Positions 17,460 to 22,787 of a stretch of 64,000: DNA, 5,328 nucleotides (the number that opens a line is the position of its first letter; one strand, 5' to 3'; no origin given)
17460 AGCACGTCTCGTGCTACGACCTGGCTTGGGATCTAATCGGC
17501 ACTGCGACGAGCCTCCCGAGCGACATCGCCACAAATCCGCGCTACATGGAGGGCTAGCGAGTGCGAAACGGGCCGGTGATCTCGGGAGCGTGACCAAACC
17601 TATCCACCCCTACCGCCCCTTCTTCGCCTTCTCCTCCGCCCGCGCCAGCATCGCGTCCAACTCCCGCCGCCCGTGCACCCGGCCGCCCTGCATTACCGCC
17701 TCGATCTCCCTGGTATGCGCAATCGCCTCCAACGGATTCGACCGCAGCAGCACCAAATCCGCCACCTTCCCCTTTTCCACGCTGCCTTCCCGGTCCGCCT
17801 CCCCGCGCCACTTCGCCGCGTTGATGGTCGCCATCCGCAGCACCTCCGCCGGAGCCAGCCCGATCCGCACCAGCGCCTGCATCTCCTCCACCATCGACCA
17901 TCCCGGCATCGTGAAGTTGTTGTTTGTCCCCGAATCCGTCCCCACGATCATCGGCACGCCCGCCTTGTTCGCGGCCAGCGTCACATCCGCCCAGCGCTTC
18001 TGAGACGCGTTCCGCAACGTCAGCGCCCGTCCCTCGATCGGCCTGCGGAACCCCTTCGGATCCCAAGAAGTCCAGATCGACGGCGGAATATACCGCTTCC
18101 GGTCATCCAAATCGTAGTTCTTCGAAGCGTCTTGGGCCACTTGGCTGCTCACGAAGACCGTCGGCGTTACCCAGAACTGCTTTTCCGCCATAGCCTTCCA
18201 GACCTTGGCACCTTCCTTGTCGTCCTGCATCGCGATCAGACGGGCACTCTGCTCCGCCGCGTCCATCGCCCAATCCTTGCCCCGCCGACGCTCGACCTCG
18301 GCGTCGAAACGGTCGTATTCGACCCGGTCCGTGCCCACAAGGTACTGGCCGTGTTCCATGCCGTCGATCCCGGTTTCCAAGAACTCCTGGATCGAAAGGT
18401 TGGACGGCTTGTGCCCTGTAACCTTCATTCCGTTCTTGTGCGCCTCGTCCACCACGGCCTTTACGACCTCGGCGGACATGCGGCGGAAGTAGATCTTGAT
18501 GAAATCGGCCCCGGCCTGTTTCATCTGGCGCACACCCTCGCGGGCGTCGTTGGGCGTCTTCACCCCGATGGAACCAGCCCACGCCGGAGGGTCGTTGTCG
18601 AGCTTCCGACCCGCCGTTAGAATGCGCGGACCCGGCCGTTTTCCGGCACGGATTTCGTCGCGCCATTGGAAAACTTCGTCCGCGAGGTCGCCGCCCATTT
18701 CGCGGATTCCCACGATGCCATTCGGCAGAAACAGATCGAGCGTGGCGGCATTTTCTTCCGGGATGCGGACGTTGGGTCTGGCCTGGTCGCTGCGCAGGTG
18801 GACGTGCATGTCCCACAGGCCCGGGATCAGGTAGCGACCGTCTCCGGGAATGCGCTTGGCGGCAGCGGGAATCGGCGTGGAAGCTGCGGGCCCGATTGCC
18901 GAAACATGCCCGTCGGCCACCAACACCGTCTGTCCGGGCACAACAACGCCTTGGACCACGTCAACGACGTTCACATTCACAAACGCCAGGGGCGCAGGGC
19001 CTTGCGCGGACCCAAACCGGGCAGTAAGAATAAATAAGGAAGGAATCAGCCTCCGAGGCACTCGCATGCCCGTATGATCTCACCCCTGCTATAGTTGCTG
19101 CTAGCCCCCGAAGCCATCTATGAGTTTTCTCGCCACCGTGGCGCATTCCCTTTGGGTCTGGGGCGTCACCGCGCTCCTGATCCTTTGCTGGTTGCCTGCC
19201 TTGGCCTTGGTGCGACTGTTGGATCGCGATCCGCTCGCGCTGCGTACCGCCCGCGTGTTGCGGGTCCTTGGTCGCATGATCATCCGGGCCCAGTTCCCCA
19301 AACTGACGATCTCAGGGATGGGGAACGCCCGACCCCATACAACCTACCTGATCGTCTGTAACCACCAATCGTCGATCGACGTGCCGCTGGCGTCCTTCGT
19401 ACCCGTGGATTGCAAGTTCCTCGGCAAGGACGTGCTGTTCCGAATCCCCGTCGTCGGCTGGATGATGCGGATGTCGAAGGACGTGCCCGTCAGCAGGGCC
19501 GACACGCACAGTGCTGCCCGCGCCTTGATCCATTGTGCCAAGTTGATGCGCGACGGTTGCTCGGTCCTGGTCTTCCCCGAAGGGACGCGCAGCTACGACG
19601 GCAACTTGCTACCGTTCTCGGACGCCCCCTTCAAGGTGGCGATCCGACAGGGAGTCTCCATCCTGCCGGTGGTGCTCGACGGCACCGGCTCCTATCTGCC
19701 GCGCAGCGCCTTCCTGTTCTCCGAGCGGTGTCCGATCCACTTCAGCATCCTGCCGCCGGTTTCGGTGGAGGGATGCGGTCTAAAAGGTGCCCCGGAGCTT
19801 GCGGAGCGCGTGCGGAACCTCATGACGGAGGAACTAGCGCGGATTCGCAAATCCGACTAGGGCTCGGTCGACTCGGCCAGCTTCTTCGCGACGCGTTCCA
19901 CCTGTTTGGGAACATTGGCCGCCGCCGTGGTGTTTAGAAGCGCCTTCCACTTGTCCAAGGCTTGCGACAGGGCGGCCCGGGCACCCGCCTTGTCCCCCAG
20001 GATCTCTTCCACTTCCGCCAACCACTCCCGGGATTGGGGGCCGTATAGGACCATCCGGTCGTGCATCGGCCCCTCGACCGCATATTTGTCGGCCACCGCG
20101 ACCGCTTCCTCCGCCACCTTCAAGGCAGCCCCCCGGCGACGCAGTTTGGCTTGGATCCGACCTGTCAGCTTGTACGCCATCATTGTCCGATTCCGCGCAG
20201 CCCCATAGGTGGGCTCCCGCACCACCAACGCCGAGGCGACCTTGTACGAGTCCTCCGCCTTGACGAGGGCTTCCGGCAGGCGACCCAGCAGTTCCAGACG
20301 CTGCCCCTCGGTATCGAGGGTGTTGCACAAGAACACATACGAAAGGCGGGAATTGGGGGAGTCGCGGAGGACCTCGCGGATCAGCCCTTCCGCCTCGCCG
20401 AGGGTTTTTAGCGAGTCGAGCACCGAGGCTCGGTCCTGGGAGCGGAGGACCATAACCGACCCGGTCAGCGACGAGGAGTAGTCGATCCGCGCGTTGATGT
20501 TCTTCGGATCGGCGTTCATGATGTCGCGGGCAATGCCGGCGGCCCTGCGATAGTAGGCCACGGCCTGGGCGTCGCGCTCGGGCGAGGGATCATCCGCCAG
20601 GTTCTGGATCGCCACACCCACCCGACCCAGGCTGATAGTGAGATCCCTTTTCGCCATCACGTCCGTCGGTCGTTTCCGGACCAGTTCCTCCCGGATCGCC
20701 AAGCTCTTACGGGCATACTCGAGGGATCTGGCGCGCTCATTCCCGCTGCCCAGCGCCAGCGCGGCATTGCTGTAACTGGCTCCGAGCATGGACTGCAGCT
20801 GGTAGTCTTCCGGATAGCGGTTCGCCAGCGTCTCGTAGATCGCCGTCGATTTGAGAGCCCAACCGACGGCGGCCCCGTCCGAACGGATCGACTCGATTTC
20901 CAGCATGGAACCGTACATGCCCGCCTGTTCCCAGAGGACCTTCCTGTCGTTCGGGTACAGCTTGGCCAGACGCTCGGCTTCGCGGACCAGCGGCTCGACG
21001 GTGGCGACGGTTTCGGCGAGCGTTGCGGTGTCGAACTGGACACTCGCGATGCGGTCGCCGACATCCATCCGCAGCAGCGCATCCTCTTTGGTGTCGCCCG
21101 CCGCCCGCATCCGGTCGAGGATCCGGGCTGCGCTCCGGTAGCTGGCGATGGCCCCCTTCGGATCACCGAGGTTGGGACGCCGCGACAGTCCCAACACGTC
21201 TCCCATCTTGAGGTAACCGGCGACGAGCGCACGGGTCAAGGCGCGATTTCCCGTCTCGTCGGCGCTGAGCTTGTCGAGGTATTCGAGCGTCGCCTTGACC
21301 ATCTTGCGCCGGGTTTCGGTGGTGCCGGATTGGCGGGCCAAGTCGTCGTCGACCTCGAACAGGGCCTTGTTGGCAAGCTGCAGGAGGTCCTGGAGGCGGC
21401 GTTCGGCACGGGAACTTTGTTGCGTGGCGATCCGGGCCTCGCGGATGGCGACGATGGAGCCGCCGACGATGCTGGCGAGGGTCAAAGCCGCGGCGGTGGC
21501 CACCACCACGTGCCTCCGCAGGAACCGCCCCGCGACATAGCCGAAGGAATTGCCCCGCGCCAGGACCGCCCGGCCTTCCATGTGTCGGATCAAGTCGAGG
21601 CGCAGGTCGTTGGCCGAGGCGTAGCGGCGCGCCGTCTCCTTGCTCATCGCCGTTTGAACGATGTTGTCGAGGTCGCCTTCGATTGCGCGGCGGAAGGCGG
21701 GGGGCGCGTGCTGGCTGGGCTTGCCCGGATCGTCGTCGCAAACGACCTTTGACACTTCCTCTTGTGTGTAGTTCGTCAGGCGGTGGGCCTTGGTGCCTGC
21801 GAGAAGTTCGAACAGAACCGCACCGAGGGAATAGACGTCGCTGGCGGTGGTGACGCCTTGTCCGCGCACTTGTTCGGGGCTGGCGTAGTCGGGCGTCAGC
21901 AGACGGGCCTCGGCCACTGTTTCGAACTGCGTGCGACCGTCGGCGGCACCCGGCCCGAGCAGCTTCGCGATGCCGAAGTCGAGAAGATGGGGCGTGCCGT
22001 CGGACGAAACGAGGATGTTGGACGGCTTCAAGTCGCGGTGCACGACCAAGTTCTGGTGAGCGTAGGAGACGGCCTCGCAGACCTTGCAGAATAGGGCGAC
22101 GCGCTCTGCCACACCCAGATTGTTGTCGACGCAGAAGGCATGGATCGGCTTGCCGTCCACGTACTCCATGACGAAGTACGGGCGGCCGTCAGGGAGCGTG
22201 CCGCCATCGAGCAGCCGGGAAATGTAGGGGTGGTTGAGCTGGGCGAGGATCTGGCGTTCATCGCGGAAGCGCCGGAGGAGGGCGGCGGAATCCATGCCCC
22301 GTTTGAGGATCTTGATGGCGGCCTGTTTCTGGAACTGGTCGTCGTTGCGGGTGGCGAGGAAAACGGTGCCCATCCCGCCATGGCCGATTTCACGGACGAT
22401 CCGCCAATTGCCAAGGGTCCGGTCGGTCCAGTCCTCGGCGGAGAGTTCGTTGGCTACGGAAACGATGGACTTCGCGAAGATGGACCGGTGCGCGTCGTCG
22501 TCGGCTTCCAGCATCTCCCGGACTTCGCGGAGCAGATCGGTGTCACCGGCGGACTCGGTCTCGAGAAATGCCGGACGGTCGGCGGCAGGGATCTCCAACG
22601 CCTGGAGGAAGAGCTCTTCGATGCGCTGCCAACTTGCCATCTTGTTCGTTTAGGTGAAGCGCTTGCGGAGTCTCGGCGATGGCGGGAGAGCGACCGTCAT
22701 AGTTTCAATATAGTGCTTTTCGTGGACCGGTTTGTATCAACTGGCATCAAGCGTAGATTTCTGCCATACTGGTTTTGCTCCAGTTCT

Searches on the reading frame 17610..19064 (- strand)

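Call 80: search_protein_families(library=pfam, proteins=[window:17610-19064:-], max_evalue=0.00001)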
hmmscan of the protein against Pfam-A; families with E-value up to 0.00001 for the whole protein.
window:17610-19064:- (484 aa): 2 families
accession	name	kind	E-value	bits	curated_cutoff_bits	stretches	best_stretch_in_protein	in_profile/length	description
PF01979.26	Amidohydro_1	-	5.1e-25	88.9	25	1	78-463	1-344/345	Amidohydrolase family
PF07969.17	Amidohydro_3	-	4.9e-13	49.8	29.7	1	364-463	361-470/472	Amidohydrolase family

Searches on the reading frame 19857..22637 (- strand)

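Call 80: search_protein_families(library=pfam, proteins=[window:19857-22637:-], max_evalue=0.00001)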
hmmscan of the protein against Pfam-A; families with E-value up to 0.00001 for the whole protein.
window:19857-22637:- (926 aa): 4 families
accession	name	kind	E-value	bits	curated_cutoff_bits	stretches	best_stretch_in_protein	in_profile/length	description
PF00069.31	Pkinase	-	5.2e-42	144.5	31.7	1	79-292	2-204/263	Protein kinase domain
PF07714.23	PK_Tyr_Ser-Thr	-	1.2e-31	110.4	23.1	1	80-315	3-233/258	Protein tyrosine and serine/threonine kinase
PF01636.29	APH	-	2.8e-08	34.3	23.2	0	105-189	22-103/239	Phosphotransferase enzyme family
PF03109.22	ABC1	-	9.8e-06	25.3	22.9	0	154-227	144-217/244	ABC1 atypical kinase-like domain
